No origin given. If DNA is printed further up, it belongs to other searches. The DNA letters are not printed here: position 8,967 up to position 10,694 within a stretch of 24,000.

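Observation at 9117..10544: Second HAL/PAL-superfamily gene with Gly-Thr-Gly in place of the MIO triad and Phe in place of the catalytic Tyr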

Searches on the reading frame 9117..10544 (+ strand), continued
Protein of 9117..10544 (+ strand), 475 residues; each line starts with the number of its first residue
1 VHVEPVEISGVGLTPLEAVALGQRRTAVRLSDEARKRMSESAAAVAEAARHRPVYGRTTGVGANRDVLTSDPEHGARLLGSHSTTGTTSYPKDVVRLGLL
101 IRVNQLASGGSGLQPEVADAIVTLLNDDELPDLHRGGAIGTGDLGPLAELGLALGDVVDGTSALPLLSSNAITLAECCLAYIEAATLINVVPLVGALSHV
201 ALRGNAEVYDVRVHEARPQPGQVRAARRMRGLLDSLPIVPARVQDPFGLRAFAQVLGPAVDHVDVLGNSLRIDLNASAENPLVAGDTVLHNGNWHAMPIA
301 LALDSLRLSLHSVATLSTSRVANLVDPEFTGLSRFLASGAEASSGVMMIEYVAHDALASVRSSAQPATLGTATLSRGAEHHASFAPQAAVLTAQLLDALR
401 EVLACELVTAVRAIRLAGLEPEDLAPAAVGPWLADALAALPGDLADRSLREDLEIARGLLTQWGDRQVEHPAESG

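Call 38: search_protein_representatives(alignment_id=A1)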
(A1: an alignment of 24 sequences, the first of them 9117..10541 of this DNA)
Query: 24 sequences, 466 profile positions. Proteins with E-value up to 0.001 (for the whole library): 11804; up to 1e-10: 6663; up to 1e-30: 2287. The best 150 are listed.
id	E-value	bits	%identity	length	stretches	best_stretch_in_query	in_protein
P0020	4.9e-216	734.5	-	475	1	2-464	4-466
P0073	3.0e-180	616.6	-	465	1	6-464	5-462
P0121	5.8e-175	599.1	-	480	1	4-458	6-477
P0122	4.1e-168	576.5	-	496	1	3-464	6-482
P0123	5.5e-163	559.6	-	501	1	4-463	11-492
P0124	3.5e-157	540.5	-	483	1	2-461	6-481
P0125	3.8e-155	533.8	-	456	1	39-464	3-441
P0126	2.5e-153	527.8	-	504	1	4-460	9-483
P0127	5.6e-153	526.6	-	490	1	3-461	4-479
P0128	1.2e-150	518.9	-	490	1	4-459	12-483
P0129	1.8e-150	518.4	-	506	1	5-464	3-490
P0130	2.3e-149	514.7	-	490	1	3-462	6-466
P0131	8.2e-145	499.7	-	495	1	3-463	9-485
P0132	4.4e-144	497.3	-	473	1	5-460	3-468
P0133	1.2e-143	495.9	-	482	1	5-464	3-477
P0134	4.6e-143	493.9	-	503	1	4-463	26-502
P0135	1.3e-142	492.5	-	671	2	156-464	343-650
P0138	4.0e-141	487.5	-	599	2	151-461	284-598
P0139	9.2e-141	486.4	-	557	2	234-463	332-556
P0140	4.4e-140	484.1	-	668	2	156-462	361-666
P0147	4.3e-134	464.4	-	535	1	9-461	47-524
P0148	2.1e-133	462.1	-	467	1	39-462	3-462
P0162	7.4e-126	437.2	-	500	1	4-459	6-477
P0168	5.2e-123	427.8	-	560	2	9-419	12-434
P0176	2.9e-120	418.8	-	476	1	4-459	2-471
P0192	2.3e-116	405.9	-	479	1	12-460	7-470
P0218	8.0e-106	371.2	-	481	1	5-463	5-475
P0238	2.8e-96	339.7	-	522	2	4-329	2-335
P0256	2.1e-87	310.5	-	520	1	5-461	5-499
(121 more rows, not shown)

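Call 51: find_encoding_contigs(protein=P0095, flank=7000, max_places=2)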
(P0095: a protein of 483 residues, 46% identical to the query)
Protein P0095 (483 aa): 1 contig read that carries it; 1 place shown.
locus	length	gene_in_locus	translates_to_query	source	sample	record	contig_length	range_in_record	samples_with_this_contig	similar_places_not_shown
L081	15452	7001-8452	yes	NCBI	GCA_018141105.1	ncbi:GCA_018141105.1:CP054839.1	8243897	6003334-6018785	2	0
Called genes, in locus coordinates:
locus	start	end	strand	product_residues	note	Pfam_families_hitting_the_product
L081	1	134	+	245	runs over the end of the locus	-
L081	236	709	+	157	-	-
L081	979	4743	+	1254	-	PF13560:HTH_31, PF20703:nSTAND1, PF24814:WD40_Prp19, PF25174:Beta-prop_THOC3, PF23381:Beta-prop_IFT122_1st, PF25173:Beta-prop_WDR3_1st, PF26550:Tricorn_2nd, PF25175:Beta-prop_WDR5, +24 more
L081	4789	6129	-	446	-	PF00083:Sugar_tr, PF07690:MFS_1, PF13347:MFS_2 (weak)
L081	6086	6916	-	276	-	PF01418:HTH_6, PF01380:SIS (weak)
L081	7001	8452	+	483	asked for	PF00221:Lyase_aromatic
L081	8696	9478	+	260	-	PF05050:Methyltransf_21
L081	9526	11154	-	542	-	-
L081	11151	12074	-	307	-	PF00005:ABC_tran, PF13304:AAA_21, PF13732:DrrA1-3_C (faint)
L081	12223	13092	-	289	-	PF04072:LCM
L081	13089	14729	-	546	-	PF02129:Peptidase_S15, PF08530:PepX_C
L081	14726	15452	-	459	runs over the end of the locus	PF01494:FAD_binding_3, PF07992:Pyr_redox_2 (faint), PF00070:Pyr_redox (faint), PF00890:FAD_binding_2 (weak), PF01266:DAO, PF01593:Amino_oxidase (faint), PF05834:Lycopene_cycl (weak), PF13450:NAD_binding_8 (weak), +1 more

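Call 52: find_encoding_contigs(protein=P0113, flank=7000, max_places=2)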
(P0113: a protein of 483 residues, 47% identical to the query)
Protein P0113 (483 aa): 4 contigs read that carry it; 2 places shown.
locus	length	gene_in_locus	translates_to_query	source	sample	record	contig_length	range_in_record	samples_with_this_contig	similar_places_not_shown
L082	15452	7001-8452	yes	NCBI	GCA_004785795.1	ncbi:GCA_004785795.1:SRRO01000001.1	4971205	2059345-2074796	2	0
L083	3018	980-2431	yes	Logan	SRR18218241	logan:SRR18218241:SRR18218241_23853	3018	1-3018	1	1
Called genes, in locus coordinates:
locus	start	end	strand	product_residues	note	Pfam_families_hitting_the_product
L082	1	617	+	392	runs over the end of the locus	PF02515:CoA_transf_3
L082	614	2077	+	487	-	PF01039:Carboxyl_trans, PF03255:ACCA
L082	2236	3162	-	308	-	PF02735:Ku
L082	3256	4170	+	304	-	PF01068:DNA_ligase_A_M, PF04679:DNA_ligase_A_C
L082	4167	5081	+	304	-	PF21686:LigD_Prim-Pol, PF01896:DNA_primase_S (weak)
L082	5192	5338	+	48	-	-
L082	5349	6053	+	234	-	PF00072:Response_reg, PF00486:Trans_reg_C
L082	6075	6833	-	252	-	PF09339:HTH_IclR, PF01614:IclR_C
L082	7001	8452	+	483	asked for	PF00221:Lyase_aromatic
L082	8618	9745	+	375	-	PF00005:ABC_tran, PF13604:AAA_30 (faint), PF13304:AAA_21 (faint)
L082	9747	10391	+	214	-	PF00528:BPD_transp_1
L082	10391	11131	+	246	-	PF00528:BPD_transp_1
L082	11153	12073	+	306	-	PF04069:OpuAC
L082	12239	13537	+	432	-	PF00437:T2SSE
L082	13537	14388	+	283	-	PF00482:T2SSF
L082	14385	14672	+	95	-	-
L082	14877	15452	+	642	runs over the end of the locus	PF03235:GmrSD_N, PF07510:GmrSD_C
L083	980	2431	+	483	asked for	PF00221:Lyase_aromatic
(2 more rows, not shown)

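Call 53: find_encoding_contigs(protein=P0070, flank=7000, max_places=2)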
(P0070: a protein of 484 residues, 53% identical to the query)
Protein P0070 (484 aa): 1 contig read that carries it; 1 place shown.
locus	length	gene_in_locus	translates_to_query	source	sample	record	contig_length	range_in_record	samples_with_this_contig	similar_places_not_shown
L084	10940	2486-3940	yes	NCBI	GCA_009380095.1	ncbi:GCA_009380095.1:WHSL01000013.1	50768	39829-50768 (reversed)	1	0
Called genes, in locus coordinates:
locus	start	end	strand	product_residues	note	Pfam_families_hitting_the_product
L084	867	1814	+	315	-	PF04909:Amidohydro_2 (faint)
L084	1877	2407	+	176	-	PF05995:CDO_I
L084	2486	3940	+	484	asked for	PF00221:Lyase_aromatic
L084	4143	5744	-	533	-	PF09992:NAGPA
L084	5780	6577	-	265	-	PF08543:Phos_pyr_kin, PF00294:PfkB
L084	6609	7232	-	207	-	-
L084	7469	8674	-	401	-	PF00586:AIRS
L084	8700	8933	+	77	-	PF01037:AsnC_trans_reg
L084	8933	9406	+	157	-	PF12028:DUF3515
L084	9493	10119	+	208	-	PF07687:M20_dimer, PF01546:Peptidase_M20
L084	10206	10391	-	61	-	PF00830:Ribosomal_L28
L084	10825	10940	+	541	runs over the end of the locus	PF02734:Dak2, PF21645:FakA-like_M, PF13684:FakA-like_C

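Call 54: find_encoding_contigs(protein=P0105, flank=7000, max_places=2)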
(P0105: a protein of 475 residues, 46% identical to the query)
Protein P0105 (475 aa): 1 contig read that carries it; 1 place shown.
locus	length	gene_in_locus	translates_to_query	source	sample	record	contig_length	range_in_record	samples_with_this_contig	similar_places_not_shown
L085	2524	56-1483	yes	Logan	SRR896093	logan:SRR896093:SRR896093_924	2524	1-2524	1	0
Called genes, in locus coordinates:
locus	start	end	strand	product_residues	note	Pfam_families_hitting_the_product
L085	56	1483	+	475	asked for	PF00221:Lyase_aromatic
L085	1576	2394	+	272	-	PF01619:Pro_dh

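Call 55: find_encoding_contigs(protein=P0110, flank=7000, max_places=2)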
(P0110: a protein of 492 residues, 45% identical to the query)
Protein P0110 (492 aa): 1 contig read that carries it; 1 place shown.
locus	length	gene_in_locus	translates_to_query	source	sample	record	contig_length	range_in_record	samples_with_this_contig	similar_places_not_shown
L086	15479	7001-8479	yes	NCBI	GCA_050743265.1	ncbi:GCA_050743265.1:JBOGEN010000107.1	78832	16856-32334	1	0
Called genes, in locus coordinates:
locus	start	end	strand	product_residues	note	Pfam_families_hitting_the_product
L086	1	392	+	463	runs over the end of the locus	PF20471:DUF6716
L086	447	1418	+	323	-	PF03567:Sulfotransfer_2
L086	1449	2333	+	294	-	-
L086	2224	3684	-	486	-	PF07388:A-2_8-polyST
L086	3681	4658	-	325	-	PF00535:Glycos_transf_2, PF10111:Glyco_tranf_2_2, PF13641:Glyco_tranf_2_3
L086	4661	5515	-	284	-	PF03102:NeuB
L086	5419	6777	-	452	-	PF02348:CTP_transf_3, PF08282:Hydrolase_3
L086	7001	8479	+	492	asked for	PF00221:Lyase_aromatic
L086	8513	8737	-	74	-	-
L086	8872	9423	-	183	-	-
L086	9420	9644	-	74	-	-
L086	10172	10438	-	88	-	PF19730:DUF6221 (faint)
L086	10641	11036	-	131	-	PF04237:YjbR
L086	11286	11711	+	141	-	-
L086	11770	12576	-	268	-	PF00106:adh_short, PF01370:Epimerase (faint), PF08659:KR, PF13561:adh_short_C2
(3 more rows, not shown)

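Call 56: find_encoding_contigs(protein=P0063, flank=7000, max_places=2)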
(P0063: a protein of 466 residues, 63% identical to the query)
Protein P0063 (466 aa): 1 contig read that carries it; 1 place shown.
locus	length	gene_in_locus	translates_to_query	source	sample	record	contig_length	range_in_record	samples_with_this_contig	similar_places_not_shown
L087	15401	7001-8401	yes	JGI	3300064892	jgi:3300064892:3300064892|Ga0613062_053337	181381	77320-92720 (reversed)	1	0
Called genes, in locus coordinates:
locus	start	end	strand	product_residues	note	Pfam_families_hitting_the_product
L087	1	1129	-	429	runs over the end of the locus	PF02353:CMAS, PF13489:Methyltransf_23, PF08241:Methyltransf_11, PF08242:Methyltransf_12, PF13649:Methyltransf_25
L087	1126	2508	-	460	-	PF01565:FAD_binding_4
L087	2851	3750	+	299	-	PF02353:CMAS (weak), PF13489:Methyltransf_23 (weak), PF01209:Ubie_methyltran, PF08241:Methyltransf_11, PF08242:Methyltransf_12, PF13649:Methyltransf_25, PF13847:Methyltransf_31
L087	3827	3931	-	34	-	-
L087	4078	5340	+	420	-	PF26571:VldE, PF01471:PG_binding_1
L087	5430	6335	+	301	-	PF13581:HATPase_c_2, PF02518:HATPase_c (weak)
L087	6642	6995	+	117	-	PF06262:Zincin_1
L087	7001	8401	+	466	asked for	PF00221:Lyase_aromatic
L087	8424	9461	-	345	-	PF03561:Allantoicase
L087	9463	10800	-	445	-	PF01979:Amidohydro_1, PF12890:DHOase, PF07969:Amidohydro_3 (weak)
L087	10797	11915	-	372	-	PF02595:Gly_kinase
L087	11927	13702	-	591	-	PF02776:TPP_enzyme_N, PF00205:TPP_enzyme_M, PF02775:TPP_enzyme_C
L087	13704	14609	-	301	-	PF02826:2-Hacid_dh_C (weak), PF03446:NAD_binding_2, PF03807:F420_oxidored, PF07991:KARI_N (weak), PF14833:NAD_binding_11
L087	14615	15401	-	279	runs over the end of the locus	PF01261:AP_endonuc_2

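Call 57: find_encoding_contigs(protein=P0086, flank=7000, max_places=2)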
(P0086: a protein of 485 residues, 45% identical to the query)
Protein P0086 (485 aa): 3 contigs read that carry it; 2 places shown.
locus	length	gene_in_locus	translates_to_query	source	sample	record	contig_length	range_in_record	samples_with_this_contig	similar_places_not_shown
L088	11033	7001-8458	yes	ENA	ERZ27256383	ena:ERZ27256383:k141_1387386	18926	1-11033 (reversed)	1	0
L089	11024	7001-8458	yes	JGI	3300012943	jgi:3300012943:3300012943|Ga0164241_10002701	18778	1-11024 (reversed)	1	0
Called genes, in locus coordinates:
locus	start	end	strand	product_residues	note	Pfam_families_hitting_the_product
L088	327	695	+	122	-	-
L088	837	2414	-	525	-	PF02113:Peptidase_S13, PF13354:Beta-lactamase2 (faint)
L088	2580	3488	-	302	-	PF13622:4HBT_3, PF20789:4HBT_3C, PF02551:Acyl_CoA_thio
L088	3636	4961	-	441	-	PF00224:PK, PF03328:HpcH_HpaI (faint), PF02887:PK_C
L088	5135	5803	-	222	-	PF09365:DUF2461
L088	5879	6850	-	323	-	-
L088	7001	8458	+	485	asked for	PF00221:Lyase_aromatic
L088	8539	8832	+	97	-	-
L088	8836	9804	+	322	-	-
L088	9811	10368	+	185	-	PF12079:DUF3558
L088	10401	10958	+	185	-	PF12079:DUF3558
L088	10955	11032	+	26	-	?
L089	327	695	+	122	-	-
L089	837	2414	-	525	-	PF02113:Peptidase_S13, PF13354:Beta-lactamase2 (faint)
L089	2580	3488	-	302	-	PF13622:4HBT_3, PF20789:4HBT_3C, PF02551:Acyl_CoA_thio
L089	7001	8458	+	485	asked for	PF00221:Lyase_aromatic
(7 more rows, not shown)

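Call 58: search_protein_families(library=pfam, proteins=[L051:6720-7823:-, L051:4479-5693:-, L064:463-1182:-, L064:1219-2109:-, L064:2494-3606:+, L036:2839-3750:-, L036:1862-2962:-, L044:13629-14576:-, L044:12901-13632:-], max_evalue=0.001)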
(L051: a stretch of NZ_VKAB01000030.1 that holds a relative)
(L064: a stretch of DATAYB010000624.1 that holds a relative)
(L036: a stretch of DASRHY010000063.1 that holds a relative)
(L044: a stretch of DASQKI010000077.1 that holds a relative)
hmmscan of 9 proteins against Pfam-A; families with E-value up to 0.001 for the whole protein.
L051:6720-7823:- (367 aa): 6 families
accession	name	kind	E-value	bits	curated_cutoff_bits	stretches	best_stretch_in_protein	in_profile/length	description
PF00005.33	ABC_tran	-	1.7e-36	126.2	25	1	19-163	2-136/137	ABC transporter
PF13304.12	AAA_21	-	2.1e-07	31.7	27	0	132-195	234-299/304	AAA domain, putative AbiEii toxin, Type IV TA system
PF00571.33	CBS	-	0.00016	22.4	24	0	252-296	2-50/57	CBS domain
PF13401.12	AAA_22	-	0.00053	20.7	27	0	29-78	6-54/130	AAA domain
PF06414.18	Zeta_toxin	-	0.00082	19.3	22.3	0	30-68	18-56/199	Zeta toxin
PF13604.12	AAA_30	-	0.00087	19.5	27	0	29-79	19-67/191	AAA domain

L051:4479-5693:- (404 aa): 1 family
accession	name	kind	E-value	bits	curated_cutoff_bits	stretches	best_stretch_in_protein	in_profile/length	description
PF04069.17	OpuAC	-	2.2e-50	172.1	21.2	1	140-399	3-257/257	Substrate binding domain of ABC-type glycine betaine transport system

L064:463-1182:- (239 aa): 1 family
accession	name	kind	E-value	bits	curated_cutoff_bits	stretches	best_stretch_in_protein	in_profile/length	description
PF00005.33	ABC_tran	-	3.2e-25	89.8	25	1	22-168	1-136/137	ABC transporter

L064:1219-2109:- (296 aa): 4 families
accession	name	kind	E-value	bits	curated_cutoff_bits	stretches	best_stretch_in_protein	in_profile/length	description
PF00005.33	ABC_tran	-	1.1e-34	120.4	25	1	82-228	1-136/137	ABC transporter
PF13304.12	AAA_21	-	5.3e-09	37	27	0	197-262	234-302/304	AAA domain, putative AbiEii toxin, Type IV TA system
PF02463.25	SMC_N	-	1.6e-08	34.7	40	1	93-268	25-207/220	RecF/RecN/SMC N terminal domain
PF13555.12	AAA_29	-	0.00013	22.1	27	1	86-109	16-39/61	P-loop containing region of AAA domain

L064:2494-3606:+ (370 aa): 3 families
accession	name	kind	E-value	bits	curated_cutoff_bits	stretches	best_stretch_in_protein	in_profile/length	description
PF03446.21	NAD_binding_2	-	9.7e-34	117.1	21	1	75-227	2-154/161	NAD binding domain of 6-phosphogluconate dehydrogenase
PF14833.11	NAD_binding_11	-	4.6e-20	72.5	30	1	238-351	1-115/122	NAD-binding of NADP-dependent 3-hydroxyisobutyrate dehydrogenase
PF03807.23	F420_oxidored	-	3.4e-05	24.8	21.6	1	75-137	2-68/94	NADP oxidoreductase coenzyme F420-dependent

L036:2839-3750:- (303 aa): 3 families
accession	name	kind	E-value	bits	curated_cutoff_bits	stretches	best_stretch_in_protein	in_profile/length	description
PF00005.33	ABC_tran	-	5.2e-24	85.8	25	1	20-155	1-137/137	ABC transporter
PF13304.12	AAA_21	-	5.4e-14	53.4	27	1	128-185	239-298/304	AAA domain, putative AbiEii toxin, Type IV TA system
PF02463.25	SMC_N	-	0.00039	20.4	40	0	126-169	136-183/220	RecF/RecN/SMC N terminal domain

L036:1862-2962:- (366 aa): 1 family
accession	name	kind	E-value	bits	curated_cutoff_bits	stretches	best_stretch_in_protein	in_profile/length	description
PF12679.13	ABC2_membrane_2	-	2e-07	31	27.2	1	90-252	72-199/283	ABC-2 family transporter protein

L044:13629-14576:- (315 aa): 5 families
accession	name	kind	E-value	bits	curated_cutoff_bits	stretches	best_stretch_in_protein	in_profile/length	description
PF00005.33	ABC_tran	-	4.8e-28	98.9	25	1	32-168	2-137/137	ABC transporter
PF13304.12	AAA_21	-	3.5e-10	40.9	27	1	137-197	235-298/304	AAA domain, putative AbiEii toxin, Type IV TA system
PF13732.12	DrrA1-3_C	-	0.00025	22.1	27.4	1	221-293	1-68/81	ATP-binding protein DrrA1-3-like, C-terminal domain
PF02463.25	SMC_N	-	0.00056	19.8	40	0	42-61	25-44/220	RecF/RecN/SMC N terminal domain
PF13555.12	AAA_29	-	0.00073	19.7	27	0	33-66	14-47/61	P-loop containing region of AAA domain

L044:12901-13632:- (243 aa): 3 families
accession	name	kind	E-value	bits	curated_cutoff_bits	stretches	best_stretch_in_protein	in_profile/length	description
PF01061.29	ABC2_membrane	-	6.7e-17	62.2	26.9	1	9-200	10-202/211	ABC-2 type transporter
PF12698.13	ABC2_membrane_3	-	1.4e-13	51.1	31.6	1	48-230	160-339/347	ABC-2 family transporter protein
PF13346.12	ABC2_membrane_5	-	4.7e-05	23.5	25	1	14-176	10-161/205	ABC-2 family transporter protein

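Call 91: search_protein_families(library=pfam, proteins=[P0135, P0138, P0139, P0140, P0168, P0147, P0256], max_evalue=0.001)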
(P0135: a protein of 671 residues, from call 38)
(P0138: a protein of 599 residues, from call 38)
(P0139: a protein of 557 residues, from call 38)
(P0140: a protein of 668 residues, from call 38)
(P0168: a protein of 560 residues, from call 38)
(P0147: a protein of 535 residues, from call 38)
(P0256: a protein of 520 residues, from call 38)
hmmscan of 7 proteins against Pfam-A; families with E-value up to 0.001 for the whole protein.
P0135 (671 aa): 1 family
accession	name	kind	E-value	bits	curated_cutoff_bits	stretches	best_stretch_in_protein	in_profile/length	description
PF00221.24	Lyase_aromatic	-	6.5e-103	345.3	27.3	2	336-609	169-452/466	Aromatic amino acid lyase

P0138 (599 aa): 1 family
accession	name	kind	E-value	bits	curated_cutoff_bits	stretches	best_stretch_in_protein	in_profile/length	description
PF00221.24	Lyase_aromatic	-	7.1e-100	335.3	27.3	2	286-570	173-463/466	Aromatic amino acid lyase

P0139 (557 aa): 1 family
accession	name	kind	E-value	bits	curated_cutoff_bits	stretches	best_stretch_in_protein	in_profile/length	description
PF00221.24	Lyase_aromatic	-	1.1e-105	354.5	27.3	1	23-516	1-448/466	Aromatic amino acid lyase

P0140 (668 aa): 1 family
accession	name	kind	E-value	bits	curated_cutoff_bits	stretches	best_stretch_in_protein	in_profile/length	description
PF00221.24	Lyase_aromatic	-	5.8e-106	355.4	27.3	2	356-629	172-450/466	Aromatic amino acid lyase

P0168 (560 aa): 1 family
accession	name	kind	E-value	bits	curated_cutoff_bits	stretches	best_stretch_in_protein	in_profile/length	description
PF00221.24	Lyase_aromatic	-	2.2e-92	310.6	27.3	1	18-435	5-451/466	Aromatic amino acid lyase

P0147 (535 aa): 1 family
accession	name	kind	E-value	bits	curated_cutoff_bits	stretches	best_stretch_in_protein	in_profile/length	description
PF00221.24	Lyase_aromatic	-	4.4e-102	342.6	27.3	1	49-479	1-445/466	Aromatic amino acid lyase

P0256 (520 aa): 1 family
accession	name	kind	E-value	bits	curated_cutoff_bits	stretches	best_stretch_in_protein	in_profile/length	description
PF00221.24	Lyase_aromatic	-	2e-149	498.7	27.3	1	11-474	1-466/466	Aromatic amino acid lyase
